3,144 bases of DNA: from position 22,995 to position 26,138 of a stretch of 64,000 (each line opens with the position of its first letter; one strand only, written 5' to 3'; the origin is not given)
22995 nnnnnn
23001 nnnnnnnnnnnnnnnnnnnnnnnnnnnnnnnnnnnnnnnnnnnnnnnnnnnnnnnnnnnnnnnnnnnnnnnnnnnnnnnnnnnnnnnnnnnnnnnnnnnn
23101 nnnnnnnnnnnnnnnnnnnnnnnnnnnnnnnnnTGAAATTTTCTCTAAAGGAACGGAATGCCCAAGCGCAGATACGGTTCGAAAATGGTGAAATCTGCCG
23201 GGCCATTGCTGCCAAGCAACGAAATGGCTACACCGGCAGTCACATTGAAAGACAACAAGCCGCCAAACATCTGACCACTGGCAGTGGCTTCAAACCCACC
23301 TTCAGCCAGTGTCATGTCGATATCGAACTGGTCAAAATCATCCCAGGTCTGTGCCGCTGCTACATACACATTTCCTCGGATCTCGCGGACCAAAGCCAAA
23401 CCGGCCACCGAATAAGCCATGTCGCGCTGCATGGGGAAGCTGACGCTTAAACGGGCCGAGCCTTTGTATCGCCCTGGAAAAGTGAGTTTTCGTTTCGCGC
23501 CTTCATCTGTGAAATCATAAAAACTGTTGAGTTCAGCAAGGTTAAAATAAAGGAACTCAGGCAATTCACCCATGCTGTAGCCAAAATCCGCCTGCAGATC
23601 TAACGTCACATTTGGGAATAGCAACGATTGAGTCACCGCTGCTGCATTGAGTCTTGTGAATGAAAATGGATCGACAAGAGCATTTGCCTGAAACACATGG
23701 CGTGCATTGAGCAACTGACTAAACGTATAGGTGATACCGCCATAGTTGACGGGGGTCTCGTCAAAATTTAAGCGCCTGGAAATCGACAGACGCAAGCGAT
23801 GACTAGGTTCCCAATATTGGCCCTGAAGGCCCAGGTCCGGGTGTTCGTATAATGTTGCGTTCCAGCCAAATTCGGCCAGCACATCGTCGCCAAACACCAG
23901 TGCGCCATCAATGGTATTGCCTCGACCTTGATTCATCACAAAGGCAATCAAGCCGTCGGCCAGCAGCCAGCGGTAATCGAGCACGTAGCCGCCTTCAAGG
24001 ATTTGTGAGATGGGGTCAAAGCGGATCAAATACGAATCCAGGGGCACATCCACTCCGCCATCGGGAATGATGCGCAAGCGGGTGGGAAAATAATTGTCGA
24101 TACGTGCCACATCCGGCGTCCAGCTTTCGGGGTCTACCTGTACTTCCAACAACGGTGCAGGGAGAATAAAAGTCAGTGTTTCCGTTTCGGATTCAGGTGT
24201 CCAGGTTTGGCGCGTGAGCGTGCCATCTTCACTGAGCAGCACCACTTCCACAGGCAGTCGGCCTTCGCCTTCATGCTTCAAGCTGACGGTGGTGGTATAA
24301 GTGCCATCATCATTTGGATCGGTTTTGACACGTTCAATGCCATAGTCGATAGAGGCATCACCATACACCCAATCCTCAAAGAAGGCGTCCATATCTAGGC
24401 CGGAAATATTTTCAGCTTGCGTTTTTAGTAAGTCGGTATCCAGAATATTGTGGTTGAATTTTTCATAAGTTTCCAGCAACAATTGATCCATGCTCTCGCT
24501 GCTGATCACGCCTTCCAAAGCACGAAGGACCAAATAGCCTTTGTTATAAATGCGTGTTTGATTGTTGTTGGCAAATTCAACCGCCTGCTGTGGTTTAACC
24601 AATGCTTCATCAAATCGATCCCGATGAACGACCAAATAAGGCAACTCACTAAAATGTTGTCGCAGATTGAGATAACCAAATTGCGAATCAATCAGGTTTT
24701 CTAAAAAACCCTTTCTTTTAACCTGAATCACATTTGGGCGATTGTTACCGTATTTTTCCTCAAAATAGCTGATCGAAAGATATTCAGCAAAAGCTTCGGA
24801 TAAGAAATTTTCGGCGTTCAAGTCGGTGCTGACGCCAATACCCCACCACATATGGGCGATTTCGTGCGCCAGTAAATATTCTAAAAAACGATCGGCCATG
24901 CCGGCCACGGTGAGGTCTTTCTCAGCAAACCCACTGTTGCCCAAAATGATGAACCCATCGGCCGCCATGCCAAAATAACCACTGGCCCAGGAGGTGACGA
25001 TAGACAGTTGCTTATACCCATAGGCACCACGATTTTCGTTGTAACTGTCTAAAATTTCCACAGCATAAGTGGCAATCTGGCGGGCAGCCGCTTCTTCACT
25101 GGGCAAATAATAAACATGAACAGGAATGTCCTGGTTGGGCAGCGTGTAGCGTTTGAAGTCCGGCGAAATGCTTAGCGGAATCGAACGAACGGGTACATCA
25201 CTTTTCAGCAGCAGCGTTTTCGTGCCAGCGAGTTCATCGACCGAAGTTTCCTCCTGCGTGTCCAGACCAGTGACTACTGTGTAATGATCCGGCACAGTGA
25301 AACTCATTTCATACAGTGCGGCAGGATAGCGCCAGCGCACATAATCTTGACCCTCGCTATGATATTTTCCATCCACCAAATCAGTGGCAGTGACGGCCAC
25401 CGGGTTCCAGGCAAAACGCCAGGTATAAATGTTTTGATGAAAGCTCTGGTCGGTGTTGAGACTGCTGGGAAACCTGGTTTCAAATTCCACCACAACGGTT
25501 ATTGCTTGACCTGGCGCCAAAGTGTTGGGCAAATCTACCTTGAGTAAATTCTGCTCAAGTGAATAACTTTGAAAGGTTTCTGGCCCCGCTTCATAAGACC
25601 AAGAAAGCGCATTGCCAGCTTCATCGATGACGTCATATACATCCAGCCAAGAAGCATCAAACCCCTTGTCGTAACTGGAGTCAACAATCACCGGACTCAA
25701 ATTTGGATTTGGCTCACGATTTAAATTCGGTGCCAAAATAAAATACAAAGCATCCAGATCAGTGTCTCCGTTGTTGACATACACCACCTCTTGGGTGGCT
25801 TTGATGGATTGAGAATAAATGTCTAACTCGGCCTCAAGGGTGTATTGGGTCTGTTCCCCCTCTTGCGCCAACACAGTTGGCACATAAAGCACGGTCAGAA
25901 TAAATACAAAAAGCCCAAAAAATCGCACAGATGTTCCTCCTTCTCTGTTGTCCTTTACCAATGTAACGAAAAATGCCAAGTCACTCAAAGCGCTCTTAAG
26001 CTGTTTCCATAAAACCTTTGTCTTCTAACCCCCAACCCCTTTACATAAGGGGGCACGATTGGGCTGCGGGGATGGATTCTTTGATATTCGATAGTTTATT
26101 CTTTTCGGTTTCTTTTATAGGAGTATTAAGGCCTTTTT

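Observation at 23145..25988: M1-family zinc aminopeptidase fused to a C-terminal outer-membrane-barrel-like domain (autotransporter-like architecture)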

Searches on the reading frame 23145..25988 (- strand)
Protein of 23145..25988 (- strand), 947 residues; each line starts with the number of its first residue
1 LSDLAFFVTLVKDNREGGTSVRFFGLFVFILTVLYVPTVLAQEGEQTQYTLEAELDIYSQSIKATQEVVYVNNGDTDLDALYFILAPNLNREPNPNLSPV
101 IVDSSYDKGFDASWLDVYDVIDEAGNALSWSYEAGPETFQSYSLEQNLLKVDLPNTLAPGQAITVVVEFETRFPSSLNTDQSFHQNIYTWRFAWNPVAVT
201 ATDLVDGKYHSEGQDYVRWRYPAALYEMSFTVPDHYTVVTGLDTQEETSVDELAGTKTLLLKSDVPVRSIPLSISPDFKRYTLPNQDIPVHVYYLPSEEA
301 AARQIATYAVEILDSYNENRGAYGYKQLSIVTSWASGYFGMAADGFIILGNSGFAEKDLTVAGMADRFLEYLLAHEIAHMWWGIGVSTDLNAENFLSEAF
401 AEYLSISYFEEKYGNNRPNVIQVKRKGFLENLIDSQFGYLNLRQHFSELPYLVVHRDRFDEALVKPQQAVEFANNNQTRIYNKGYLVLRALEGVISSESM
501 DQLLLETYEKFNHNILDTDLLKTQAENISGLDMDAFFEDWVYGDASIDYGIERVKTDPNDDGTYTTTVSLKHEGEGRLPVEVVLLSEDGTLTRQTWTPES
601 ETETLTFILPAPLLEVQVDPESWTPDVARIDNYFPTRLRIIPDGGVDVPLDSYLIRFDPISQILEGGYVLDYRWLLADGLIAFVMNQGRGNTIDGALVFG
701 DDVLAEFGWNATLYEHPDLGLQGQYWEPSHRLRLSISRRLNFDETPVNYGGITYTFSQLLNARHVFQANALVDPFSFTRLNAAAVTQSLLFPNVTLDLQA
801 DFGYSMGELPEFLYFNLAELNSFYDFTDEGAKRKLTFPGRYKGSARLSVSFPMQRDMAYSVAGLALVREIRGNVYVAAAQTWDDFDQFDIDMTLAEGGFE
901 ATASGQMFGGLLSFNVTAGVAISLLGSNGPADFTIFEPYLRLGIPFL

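Call 3: search_protein_families(library=pfam, proteins=[window:23145-25988:-], max_evalue=1)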
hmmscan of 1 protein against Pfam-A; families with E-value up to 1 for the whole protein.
window:23145-25988:- (947 aa): 1 family
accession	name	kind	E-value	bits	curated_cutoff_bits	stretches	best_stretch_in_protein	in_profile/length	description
PF01433.26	Peptidase_M1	-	3.9e-13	49.9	27.7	1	312-540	9-218/218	Peptidase family M1 domain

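Call 4: search_protein_families(library=ncbifam, proteins=[window:23145-25988:-], max_evalue=1)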
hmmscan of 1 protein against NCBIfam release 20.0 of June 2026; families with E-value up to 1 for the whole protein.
window:23145-25988:- (947 aa): 2 families
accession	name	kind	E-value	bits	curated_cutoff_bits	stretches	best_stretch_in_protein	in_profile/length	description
TIGR02412.1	pepN_strep_liv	equivalog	0.00013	20.4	591.2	1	371-406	289-324/832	aminopeptidase N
TIGR02411.1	leuko_A4_hydro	equivalog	0.013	14.2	761.7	1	366-519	275-411/600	leukotriene-A(4) hydrolase/aminopeptidase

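Call 5: find_homologous_proteins(query=window:23145-25988:-, max_evalue=0.001)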
Query window:23145-25988:- (947 aa): 266 proteins with E <= 0.001 among 8000 candidates; the best 120 are listed.
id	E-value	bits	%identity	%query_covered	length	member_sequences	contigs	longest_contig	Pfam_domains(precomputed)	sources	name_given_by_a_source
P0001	0.0e+0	2119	100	98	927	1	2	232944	PF01433.27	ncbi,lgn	-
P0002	0.0e+0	1877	88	98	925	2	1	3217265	PF01433.27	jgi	-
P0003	0.0e+0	1769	82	98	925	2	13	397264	PF01433.27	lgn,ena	-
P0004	0.0e+0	1333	62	98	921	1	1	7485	PF01433.27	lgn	-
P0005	0.0e+0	1251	58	97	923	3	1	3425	PF01433.27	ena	-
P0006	0.0e+0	1221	58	98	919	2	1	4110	PF01433.27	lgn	-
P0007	0.0e+0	1114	55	96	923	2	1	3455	PF01433.27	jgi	-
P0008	2.7e-247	842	44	96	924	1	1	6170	PF01433.27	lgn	-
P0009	3.0e-243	828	45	94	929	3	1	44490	PF01433.27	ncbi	-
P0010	1.1e-241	823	42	93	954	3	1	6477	PF01433.27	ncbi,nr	ncbi:hypothetical protein HY230_08110 [Candidatus Acetothermia bacterium]|nr:hypothetical protein [C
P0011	8.8e-241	820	42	97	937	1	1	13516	PF01433.27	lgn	-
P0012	1.7e-239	816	42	97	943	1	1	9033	PF01433.27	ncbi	-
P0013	6.8e-236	804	42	93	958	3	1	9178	PF01433.27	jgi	-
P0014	8.4e-236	804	44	93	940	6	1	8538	PF01433.27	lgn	-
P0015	1.2e-234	800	44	94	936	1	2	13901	PF01433.27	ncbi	-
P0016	3.2e-233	795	44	95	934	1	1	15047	PF01433.27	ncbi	-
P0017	6.1e-233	794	44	95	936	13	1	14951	PF01433.27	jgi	jgi:hypothetical protein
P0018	6.9e-233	794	43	94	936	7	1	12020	PF01433.27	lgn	-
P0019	9.1e-233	794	43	95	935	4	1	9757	PF01433.27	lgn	-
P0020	1.5e-232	793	43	95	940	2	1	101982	PF01433.27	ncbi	-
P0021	2.6e-232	792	43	95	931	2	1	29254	PF01433.27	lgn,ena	-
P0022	2.7e-232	792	44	94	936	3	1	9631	PF01433.27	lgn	-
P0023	6.0e-232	791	43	95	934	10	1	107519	PF01433.27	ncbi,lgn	-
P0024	6.2e-232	791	44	96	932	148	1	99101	PF01433.27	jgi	jgi:hypothetical protein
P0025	1.1e-230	787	43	95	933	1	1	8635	PF01433.27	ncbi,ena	-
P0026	2.9e-230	785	44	94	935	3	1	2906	PF01433.27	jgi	jgi:hypothetical protein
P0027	3.4e-230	785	43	93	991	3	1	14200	PF01433.27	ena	-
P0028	8.4e-230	784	40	95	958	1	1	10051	PF01433.27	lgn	-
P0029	1.1e-229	783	43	95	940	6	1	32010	PF01433.27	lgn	-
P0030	6.2e-229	781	43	94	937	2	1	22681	PF01433.27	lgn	-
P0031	2.6e-228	779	43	94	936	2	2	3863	PF01433.27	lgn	-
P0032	2.9e-228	779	43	96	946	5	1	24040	PF01433.27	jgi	jgi:hypothetical protein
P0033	8.7e-228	777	44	93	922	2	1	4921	PF01433.27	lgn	-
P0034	3.7e-227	775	43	97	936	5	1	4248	PF01433.27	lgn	-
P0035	7.7e-227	774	43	97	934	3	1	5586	PF01433.27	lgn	-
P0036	9.8e-226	770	42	94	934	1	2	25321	PF01433.27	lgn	-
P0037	1.9e-224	766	45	90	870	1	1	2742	PF01433.27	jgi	-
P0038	5.6e-224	765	43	95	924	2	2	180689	PF01433.27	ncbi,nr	ncbi:MAG: hypothetical protein NUW06_03070 [Candidatus Acetothermia bacterium]|nr:hypothetical prote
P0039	2.6e-222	759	42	95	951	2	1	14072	PF01433.27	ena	-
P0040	3.1e-222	759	43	95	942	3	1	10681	PF01433.27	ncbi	ncbi:MAG: M1 family aminopeptidase [Candidatus Bipolaricaulia bacterium]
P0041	4.6e-222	758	41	95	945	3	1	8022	PF01433.27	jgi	jgi:hypothetical protein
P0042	1.9e-221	756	40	98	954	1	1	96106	PF01433.27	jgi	-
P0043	2.1e-221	756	42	95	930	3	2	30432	PF01433.27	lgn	-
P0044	2.0e-219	749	40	96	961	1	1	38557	PF01433.27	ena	-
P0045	6.0e-219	748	42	93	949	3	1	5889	PF01433.27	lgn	-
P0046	2.4e-218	746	41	93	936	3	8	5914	PF01433.27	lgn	-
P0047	1.2e-217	744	40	94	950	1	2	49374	PF01433.27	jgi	-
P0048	2.7e-217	742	41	94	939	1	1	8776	PF01433.27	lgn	-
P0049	1.9e-216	740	40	97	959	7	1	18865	PF01433.27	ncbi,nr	ncbi:MAG TPA: hypothetical protein ENI60_07980 [Candidatus Fraserbacteria bacterium]|nr:hypothetical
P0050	3.5e-216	739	41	94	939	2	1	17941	PF01433.27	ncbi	-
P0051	2.6e-215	736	43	89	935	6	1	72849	PF01433.27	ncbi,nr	ncbi:MAG: M1 family aminopeptidase [Candidatus Bipolaricaulota bacterium]|nr:M1 family aminopeptidas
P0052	4.7e-214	732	40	96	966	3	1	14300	PF01433.27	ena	-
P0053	3.7e-213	729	41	93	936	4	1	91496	PF01433.27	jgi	jgi:hypothetical protein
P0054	2.6e-211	723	40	95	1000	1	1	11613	PF01433.27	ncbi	-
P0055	4.1e-211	722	41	96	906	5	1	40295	PF01433.27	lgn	-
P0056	1.1e-210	721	39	95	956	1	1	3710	PF01433.27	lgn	-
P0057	1.2e-210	720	40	96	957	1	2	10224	PF01433.27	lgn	-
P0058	1.1e-208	714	41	95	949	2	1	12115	PF01433.27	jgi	jgi:hypothetical protein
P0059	1.7e-208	713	40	96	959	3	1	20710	PF01433.27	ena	-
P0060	2.8e-206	706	39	96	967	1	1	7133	PF01433.27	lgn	-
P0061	2.3e-199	683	38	97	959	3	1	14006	PF01433.27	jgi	-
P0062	3.0e-198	679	40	93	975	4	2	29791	PF01433.27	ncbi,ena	-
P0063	5.9e-198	678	38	97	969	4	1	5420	PF01433.27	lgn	-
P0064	9.1e-198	678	41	84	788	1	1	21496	PF01433.27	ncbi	-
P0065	1.3e-196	674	37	97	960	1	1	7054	PF01433.27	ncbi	-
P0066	8.9e-196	671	38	96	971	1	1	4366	PF01433.27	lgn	-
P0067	2.7e-194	666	38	96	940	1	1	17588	PF01433.27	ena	-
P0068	5.6e-193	662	39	97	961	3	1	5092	PF01433.27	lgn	-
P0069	6.5e-192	658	37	95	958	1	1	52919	PF01433.27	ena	-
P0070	4.5e-174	599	36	95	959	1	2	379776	PF01433.27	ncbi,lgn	-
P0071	9.8e-173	595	43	77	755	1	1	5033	PF01433.27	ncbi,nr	ncbi:MAG: M1 family aminopeptidase [Candidatus Bipolaricaulota bacterium]|nr:M1 family aminopeptidas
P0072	1.7e-170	588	36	95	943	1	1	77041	PF01433.27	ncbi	-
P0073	4.9e-170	586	42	68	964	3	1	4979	PF01433.27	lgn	-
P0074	1.9e-169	584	47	60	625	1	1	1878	PF01433.27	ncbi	ncbi:MAG: M1 family aminopeptidase, partial [Candidatus Bipolaricaulia bacterium]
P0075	2.1e-168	581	35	92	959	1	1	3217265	PF01433.27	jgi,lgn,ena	-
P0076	2.4e-168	580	36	96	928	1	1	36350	PF01433.27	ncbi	-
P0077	4.0e-168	580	36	92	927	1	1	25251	PF01433.27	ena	-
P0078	4.3e-168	580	36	92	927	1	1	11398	PF01433.27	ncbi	-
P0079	6.0e-168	579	36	92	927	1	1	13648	PF01433.27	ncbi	-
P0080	1.4e-167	578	36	93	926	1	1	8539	PF01433.27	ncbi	-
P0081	1.2e-166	575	34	95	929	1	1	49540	PF01433.27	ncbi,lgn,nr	ncbi:hypothetical protein K9M78_03825 [Candidatus Bipolaricaulota bacterium]|nr:hypothetical protein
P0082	1.8e-165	571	35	94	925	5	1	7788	PF01433.27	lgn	-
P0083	2.6e-165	570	35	94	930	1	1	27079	PF01433.27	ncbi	-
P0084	6.1e-165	569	37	97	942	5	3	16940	PF01433.27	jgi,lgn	jgi:hypothetical protein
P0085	6.8e-165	569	36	96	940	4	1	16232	PF01433.27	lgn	-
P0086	1.2e-164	568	34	95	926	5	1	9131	PF01433.27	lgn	-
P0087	2.3e-164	567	37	94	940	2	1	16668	PF01433.27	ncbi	-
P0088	3.9e-164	567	37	95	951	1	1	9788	PF01433.27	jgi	-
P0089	9.5e-163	562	35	95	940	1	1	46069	PF01433.27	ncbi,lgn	-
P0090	5.3e-162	559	36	93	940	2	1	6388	PF01433.27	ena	-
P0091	1.2e-161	558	35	95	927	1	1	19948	PF01433.27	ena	-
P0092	3.1e-160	554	37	92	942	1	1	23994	PF01433.27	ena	-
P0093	7.6e-159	549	36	95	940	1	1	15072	PF01433.27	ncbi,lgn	-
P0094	2.4e-157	544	35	96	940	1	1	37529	PF01433.27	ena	-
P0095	4.8e-157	543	36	96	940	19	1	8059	PF01433.27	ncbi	-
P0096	5.9e-155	536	35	98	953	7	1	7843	PF01433.27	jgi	jgi:hypothetical protein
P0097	5.9e-155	536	36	94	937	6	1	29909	PF01433.27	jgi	-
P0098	2.8e-154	534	35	96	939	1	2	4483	PF01433.27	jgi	-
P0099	4.0e-154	533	33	94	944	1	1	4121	PF01433.27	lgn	-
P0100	5.8e-154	533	33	95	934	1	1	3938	PF01433.27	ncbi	-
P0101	8.4e-153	529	35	97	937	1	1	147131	PF01433.27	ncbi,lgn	-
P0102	3.3e-152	527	36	93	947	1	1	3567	PF01433.27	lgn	-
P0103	6.3e-152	526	36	95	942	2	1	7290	PF01433.27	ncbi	-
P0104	7.5e-152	526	34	96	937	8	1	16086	PF01433.27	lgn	-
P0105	1.1e-151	525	34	96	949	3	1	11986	PF01433.27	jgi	jgi:hypothetical protein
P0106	2.2e-151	524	34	97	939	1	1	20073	PF01433.27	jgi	jgi:hypothetical protein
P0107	2.3e-151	524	35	95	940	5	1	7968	PF01433.27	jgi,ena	-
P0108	2.9e-151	524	35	94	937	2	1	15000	PF01433.27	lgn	-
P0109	1.4e-150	522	34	95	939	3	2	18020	PF01433.27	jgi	-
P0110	1.8e-150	521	34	97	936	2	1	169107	PF01433.27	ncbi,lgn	-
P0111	1.9e-150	521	35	96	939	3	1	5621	PF01433.27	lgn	-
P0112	2.0e-150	521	35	96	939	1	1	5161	PF01433.27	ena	-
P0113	1.9e-149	518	34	97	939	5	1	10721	PF01433.27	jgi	-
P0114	2.2e-149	518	34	97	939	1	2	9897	PF01433.27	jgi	-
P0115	2.3e-149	518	35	94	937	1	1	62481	PF01433.27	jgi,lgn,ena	-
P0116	3.3e-149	517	34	96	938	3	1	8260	PF01433.27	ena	-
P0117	4.0e-149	517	34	94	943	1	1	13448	PF01433.27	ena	-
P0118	5.5e-149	516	34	97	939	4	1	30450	PF01433.27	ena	-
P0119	8.5e-149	516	35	94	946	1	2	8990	PF01433.27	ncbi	-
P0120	3.4e-148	514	33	96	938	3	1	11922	PF01433.27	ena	-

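Call 9: search_solved_structures(query=A1, max_evalue=1)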
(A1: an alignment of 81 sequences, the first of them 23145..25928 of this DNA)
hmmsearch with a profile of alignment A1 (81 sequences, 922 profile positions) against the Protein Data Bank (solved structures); distinct sequences matched with E-value up to 1: 96 (the best 60 are shown).
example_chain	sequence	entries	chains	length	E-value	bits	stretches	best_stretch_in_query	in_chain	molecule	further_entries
4kx7_A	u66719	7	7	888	8.2e-20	73.6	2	205-384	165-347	Glutamyl aminopeptidase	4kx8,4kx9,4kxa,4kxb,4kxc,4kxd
3q7j_A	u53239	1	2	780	2.1e-16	62.3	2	206-387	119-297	Tricorn protease-interacting factor F3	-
1z1w_A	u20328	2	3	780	3.1e-16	61.8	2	206-387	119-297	Tricorn protease interacting factor F3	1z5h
9o5k_G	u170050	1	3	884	2.1e-15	59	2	122-384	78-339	Puromycin-sensitive aminopeptidase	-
8sw0_A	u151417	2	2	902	2.2e-15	58.9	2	122-384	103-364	Puromycin-sensitive aminopeptidase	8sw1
8t41_A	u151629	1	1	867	8.9e-12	47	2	205-386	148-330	Aminopeptidase N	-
6ea4_A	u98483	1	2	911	2.5e-11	45.5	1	263-393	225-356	Endoplasmic reticulum aminopeptidase 2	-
7p7p_A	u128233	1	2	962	2.9e-11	45.3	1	263-393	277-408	Endoplasmic reticulum aminopeptidase 2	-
7nsk_A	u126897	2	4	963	3e-11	45.3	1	263-393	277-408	Endoplasmic reticulum aminopeptidase 2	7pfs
7nup_A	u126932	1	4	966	3e-11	45.3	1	263-393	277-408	Endoplasmic reticulum aminopeptidase 2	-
3se6_A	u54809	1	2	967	3e-11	45.3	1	263-393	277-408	Endoplasmic reticulum aminopeptidase 2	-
5ab0_A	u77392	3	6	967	3e-11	45.3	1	263-393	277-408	ENDOPLASMATIC RETICULUM AMINOPEPTIDASE 2 | Endoplasmic reticulum aminopeptidase 2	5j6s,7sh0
4e36_A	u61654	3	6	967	4.4e-11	44.7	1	263-393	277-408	Endoplasmic reticulum aminopeptidase 2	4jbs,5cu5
5ab2_A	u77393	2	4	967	4.4e-11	44.7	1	263-393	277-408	ENDOPLASMIC RETICULUM AMINOPEPTIDASE 2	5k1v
5dll_A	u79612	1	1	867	8.7e-11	43.7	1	444-589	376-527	Aminopeptidase N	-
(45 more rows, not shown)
